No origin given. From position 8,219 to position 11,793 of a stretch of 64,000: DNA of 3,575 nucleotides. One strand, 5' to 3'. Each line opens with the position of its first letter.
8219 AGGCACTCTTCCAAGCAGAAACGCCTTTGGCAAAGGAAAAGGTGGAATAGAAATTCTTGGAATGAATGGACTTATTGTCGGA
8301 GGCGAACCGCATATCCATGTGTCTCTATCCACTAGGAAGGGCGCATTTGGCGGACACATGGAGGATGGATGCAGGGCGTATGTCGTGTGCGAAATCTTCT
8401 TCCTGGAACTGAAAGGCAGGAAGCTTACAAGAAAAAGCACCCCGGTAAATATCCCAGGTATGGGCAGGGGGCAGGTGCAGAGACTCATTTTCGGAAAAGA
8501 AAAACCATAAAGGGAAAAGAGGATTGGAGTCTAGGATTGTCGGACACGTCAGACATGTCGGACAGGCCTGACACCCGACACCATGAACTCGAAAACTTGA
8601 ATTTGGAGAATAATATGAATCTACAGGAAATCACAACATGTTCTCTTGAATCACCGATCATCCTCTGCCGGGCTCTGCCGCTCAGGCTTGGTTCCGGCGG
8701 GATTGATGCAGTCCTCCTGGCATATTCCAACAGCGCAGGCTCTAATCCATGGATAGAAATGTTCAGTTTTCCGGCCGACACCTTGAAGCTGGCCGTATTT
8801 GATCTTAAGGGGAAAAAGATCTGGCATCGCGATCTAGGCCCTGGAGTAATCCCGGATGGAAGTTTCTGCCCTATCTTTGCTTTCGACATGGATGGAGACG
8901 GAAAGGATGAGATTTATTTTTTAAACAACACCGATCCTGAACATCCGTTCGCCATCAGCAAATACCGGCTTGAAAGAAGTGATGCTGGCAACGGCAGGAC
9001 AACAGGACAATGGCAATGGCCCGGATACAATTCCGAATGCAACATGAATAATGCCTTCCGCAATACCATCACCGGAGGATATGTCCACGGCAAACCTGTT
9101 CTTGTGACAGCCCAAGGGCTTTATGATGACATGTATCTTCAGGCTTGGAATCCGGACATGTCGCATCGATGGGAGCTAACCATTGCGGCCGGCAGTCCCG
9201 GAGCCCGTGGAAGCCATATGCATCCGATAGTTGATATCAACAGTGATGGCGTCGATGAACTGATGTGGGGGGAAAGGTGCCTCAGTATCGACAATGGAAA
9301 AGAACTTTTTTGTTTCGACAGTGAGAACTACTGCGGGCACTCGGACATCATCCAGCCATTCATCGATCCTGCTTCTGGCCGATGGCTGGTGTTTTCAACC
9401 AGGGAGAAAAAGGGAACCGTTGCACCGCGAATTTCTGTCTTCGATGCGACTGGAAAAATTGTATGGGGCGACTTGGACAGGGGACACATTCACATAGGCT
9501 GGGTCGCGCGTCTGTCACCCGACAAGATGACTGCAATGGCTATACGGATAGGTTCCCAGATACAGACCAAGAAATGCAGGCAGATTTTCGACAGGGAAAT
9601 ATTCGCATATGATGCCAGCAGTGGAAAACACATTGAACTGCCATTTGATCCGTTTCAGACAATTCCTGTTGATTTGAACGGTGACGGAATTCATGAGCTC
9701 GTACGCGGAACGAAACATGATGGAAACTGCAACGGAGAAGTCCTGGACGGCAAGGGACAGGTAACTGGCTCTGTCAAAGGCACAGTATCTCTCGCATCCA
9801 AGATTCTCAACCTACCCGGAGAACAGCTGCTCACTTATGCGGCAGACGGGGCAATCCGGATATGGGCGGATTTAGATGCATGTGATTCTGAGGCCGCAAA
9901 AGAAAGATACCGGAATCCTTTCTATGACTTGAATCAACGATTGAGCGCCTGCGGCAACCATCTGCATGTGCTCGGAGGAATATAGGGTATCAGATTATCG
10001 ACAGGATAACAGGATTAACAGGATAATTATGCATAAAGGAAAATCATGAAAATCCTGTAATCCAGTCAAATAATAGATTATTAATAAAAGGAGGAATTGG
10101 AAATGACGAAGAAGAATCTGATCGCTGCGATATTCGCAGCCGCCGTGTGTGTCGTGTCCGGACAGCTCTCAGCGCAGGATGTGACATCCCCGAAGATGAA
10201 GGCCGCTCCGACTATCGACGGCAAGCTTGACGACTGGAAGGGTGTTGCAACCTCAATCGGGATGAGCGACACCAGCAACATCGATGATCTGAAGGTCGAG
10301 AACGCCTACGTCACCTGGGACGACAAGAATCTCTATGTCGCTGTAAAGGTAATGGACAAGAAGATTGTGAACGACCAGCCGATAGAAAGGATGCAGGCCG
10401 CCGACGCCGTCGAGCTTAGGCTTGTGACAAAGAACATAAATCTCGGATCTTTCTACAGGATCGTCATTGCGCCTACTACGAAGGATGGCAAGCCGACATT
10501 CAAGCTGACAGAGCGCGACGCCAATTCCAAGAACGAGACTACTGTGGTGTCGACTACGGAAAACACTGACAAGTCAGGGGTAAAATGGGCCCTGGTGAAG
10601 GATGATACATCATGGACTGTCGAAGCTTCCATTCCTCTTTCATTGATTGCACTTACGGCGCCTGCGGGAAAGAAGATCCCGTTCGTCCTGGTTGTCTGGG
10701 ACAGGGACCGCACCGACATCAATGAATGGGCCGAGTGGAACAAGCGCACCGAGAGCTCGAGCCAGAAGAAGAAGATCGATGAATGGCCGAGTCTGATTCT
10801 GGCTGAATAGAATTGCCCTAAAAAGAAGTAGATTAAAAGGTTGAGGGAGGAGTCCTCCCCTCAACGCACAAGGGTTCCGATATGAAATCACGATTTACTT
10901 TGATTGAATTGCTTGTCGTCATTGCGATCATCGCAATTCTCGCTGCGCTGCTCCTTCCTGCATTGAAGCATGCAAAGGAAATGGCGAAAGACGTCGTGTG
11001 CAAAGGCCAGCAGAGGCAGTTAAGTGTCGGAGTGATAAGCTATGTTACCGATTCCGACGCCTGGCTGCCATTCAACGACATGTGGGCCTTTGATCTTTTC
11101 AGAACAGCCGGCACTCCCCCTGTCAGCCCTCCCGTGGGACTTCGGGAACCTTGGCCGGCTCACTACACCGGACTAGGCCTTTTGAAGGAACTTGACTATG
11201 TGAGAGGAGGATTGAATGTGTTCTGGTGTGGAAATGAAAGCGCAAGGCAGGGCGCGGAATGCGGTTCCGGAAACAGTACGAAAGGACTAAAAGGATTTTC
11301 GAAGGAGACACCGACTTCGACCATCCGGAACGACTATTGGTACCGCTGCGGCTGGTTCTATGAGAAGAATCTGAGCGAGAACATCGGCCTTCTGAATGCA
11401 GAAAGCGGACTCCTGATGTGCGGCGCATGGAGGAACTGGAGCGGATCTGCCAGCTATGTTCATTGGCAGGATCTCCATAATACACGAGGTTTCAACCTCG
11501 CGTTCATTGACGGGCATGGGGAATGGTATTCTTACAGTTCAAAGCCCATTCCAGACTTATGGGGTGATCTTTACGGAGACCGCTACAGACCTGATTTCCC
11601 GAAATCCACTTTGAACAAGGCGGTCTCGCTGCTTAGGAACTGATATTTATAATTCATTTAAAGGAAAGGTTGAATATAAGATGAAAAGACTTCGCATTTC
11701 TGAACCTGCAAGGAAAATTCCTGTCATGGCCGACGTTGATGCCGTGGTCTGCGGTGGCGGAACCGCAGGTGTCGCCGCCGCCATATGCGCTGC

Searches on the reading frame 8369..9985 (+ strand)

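Call 10: search_protein_families(library=pfam, proteins=[window:8369-9985:+])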
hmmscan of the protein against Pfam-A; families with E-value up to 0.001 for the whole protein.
window:8369-9985:+ (538 aa): 2 families
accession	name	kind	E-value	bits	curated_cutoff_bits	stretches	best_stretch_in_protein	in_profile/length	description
PF21348.3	RGL11_C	-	3.8e-14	52.8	27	1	237-390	183-339/490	Rhamnogalacturonan lyase family 11, C-terminal domain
PF13517.12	FG-GAP_3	-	3.6e-06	27.9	26.9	0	132-183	11-60/61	FG-GAP-like repeat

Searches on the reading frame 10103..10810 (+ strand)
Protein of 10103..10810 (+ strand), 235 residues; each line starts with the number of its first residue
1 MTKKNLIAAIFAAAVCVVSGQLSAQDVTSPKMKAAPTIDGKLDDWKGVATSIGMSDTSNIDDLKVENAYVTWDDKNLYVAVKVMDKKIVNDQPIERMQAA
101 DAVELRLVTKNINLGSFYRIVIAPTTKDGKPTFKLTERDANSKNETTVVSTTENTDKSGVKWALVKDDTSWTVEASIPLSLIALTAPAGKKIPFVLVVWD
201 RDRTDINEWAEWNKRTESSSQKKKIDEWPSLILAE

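Call 10: search_protein_families(library=pfam, proteins=[window:10103-10810:+])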
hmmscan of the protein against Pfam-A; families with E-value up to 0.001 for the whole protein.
window:10103-10810:+ (235 aa): 1 family
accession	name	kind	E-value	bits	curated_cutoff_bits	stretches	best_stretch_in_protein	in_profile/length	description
PF06452.16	CBM9_1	-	2.6e-11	44.2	23.4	1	38-219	1-170/185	Carbohydrate family 9 binding domain-like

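Call 58: find_homologous_proteins(query=window:10103-10810:+, max_evalue=1e-20)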
Query window:10103-10810:+ (235 aa): 5 proteins with E <= 1e-20 among 578 candidates.
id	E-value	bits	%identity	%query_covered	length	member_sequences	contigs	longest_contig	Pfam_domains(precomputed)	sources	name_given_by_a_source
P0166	1.3e-146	504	100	100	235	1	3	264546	PF06452.17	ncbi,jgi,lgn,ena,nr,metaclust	ncbi:MAG TPA: hypothetical protein DCZ94_15550 [Lentisphaeria bacterium]|nr:MAG: hypothetical protei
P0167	3.6e-124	430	83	100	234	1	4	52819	PF06452.17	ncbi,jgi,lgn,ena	-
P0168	4.2e-110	384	74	100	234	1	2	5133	PF06452.17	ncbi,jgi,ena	-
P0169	6.5e-102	358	70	99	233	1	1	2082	PF06452.17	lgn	-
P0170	3.9e-53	198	48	94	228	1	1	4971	PF06452.17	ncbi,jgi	jgi:hypothetical protein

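Call 59: find_encoding_contigs(protein=P0167, flank=10000, max_places=1)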
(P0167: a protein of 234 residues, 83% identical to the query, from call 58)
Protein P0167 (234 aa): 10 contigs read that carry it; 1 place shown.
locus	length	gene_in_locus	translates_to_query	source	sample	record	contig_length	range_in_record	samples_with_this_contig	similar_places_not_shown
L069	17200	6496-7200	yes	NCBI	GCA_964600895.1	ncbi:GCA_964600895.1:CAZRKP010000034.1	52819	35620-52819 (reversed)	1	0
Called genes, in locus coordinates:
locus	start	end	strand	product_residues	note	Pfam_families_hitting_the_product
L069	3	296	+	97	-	?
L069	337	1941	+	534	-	PF00884:Sulfatase, PF01663:Phosphodiest (faint), PF16347:SGSH_C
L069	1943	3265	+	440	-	PF00884:Sulfatase, PF01663:Phosphodiest (weak), PF16347:SGSH_C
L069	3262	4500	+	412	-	PF01134:GIDA (weak), PF12831:FAD_oxidored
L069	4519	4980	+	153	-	PF03479:PCC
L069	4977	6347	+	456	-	PF21348:RGL11_C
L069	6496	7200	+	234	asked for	PF06452:CBM9_1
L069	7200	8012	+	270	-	-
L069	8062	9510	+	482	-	PF06917:Pectate_lyase_2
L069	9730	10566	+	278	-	PF16227:DUF4886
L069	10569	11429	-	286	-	PF12833:HTH_18, PF00165:HTH_AraC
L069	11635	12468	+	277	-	PF01261:AP_endonuc_2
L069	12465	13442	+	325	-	PF16912:Glu_dehyd_C, PF00107:ADH_zinc_N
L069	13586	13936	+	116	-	PF07883:Cupin_2, PF02311:AraC_binding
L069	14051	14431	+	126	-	PF00072:Response_reg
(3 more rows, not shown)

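Call 60: find_encoding_contigs(protein=P0168, flank=3000, max_places=2)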
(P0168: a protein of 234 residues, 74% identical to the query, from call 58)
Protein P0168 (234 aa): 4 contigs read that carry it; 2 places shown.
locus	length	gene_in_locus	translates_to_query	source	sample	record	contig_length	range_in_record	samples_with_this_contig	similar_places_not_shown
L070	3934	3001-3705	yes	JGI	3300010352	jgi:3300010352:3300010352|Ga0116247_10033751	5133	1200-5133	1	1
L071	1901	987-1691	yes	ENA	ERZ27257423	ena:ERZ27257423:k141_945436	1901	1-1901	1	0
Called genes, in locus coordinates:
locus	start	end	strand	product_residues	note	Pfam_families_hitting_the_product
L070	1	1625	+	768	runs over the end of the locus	PF06452:CBM9_1 (faint)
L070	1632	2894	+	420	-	PF01134:GIDA (weak), PF12831:FAD_oxidored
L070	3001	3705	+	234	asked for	PF06452:CBM9_1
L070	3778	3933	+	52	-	?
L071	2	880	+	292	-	?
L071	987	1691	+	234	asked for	PF06452:CBM9_1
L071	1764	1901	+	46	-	?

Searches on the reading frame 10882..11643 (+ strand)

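Call 10: search_protein_families(library=pfam, proteins=[window:10882-11643:+])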
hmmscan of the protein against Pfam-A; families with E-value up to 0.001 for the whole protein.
window:10882-11643:+ (253 aa): 1 family
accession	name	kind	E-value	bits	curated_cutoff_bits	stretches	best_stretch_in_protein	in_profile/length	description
PF07963.17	N_methyl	-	0.00048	20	21.2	1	5-25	7-27/27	Prokaryotic N-terminal methylation motif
